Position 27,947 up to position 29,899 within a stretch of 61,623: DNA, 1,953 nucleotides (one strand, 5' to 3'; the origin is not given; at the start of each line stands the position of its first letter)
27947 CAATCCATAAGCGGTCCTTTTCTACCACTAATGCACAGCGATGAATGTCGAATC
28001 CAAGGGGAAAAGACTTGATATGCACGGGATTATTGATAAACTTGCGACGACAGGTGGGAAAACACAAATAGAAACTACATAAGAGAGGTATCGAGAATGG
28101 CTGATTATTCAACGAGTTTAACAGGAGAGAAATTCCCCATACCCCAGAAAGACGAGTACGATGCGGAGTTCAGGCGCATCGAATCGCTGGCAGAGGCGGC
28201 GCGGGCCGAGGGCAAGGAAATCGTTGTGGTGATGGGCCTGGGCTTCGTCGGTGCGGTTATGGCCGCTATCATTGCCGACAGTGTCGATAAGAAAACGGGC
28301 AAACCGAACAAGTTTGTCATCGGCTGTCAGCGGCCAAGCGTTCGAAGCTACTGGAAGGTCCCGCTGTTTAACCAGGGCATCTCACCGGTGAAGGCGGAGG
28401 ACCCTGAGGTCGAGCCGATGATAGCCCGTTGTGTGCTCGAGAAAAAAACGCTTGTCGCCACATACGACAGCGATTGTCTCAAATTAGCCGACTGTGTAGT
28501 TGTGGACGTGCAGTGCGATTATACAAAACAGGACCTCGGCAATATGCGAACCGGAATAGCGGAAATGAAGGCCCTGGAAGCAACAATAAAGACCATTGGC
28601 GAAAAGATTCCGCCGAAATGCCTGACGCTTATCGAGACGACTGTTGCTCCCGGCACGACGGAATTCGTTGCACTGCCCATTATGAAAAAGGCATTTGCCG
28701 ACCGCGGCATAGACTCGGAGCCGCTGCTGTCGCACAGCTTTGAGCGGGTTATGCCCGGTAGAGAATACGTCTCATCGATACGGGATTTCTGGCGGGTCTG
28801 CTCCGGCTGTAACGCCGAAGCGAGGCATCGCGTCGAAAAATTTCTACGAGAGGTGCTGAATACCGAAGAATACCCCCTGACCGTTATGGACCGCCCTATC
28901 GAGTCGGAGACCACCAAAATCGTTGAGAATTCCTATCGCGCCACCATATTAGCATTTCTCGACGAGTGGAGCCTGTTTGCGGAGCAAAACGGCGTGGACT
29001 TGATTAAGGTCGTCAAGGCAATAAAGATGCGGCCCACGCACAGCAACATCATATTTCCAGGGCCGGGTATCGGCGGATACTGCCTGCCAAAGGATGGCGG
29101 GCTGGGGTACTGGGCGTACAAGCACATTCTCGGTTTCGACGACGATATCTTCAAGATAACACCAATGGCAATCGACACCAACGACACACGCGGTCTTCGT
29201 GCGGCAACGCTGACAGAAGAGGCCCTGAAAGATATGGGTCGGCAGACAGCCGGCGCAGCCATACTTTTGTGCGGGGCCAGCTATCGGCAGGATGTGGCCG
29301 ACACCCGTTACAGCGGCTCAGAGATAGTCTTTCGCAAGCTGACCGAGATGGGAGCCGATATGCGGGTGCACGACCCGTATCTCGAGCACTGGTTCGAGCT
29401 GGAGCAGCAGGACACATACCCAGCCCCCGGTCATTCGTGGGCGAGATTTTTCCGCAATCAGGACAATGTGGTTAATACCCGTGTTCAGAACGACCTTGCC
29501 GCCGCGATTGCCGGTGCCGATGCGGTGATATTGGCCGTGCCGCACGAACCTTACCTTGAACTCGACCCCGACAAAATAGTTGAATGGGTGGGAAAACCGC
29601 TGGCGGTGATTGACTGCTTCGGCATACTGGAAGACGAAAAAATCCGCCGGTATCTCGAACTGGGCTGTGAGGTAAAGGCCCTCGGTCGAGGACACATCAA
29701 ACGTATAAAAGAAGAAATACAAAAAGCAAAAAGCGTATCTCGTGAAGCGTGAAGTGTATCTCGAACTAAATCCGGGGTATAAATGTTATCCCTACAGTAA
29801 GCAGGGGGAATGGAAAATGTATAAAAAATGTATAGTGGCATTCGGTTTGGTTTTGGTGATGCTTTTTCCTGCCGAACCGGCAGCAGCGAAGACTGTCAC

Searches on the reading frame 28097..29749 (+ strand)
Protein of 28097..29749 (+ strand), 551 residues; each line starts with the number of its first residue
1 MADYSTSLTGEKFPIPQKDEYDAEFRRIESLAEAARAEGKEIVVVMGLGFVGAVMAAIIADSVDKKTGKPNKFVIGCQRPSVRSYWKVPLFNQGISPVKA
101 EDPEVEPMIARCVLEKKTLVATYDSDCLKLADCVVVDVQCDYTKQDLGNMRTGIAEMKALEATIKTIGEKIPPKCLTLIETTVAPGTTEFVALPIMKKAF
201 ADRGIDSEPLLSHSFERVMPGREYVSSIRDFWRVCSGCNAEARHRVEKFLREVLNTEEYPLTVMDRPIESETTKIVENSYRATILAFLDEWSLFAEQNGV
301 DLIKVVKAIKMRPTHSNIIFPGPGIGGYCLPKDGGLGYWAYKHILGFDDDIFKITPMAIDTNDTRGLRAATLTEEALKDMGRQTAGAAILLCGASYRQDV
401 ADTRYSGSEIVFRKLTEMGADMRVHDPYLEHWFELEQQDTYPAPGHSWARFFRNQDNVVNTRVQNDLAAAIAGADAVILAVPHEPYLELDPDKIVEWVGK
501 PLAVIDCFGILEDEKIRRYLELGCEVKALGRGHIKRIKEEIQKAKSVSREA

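Call 67: search_protein_families(library=pfam, proteins=[window:28097-29749:+])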
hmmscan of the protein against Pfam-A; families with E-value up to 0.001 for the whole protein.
window:28097-29749:+ (551 aa): 3 families
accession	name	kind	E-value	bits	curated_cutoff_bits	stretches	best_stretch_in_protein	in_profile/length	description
PF03720.21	UDPG_MGDP_dh_C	-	1.9e-19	70.4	30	1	391-512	2-102/103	UDP-glucose/GDP-mannose dehydrogenase family, UDP binding domain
PF00984.24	UDPG_MGDP_dh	-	9.4e-15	54.9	25.4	1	269-333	2-67/94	UDP-glucose/GDP-mannose dehydrogenase family, central domain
PF03721.20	UDPG_MGDP_dh_N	-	2.6e-09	37.4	27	1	43-240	3-177/187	UDP-glucose/GDP-mannose dehydrogenase family, NAD binding domain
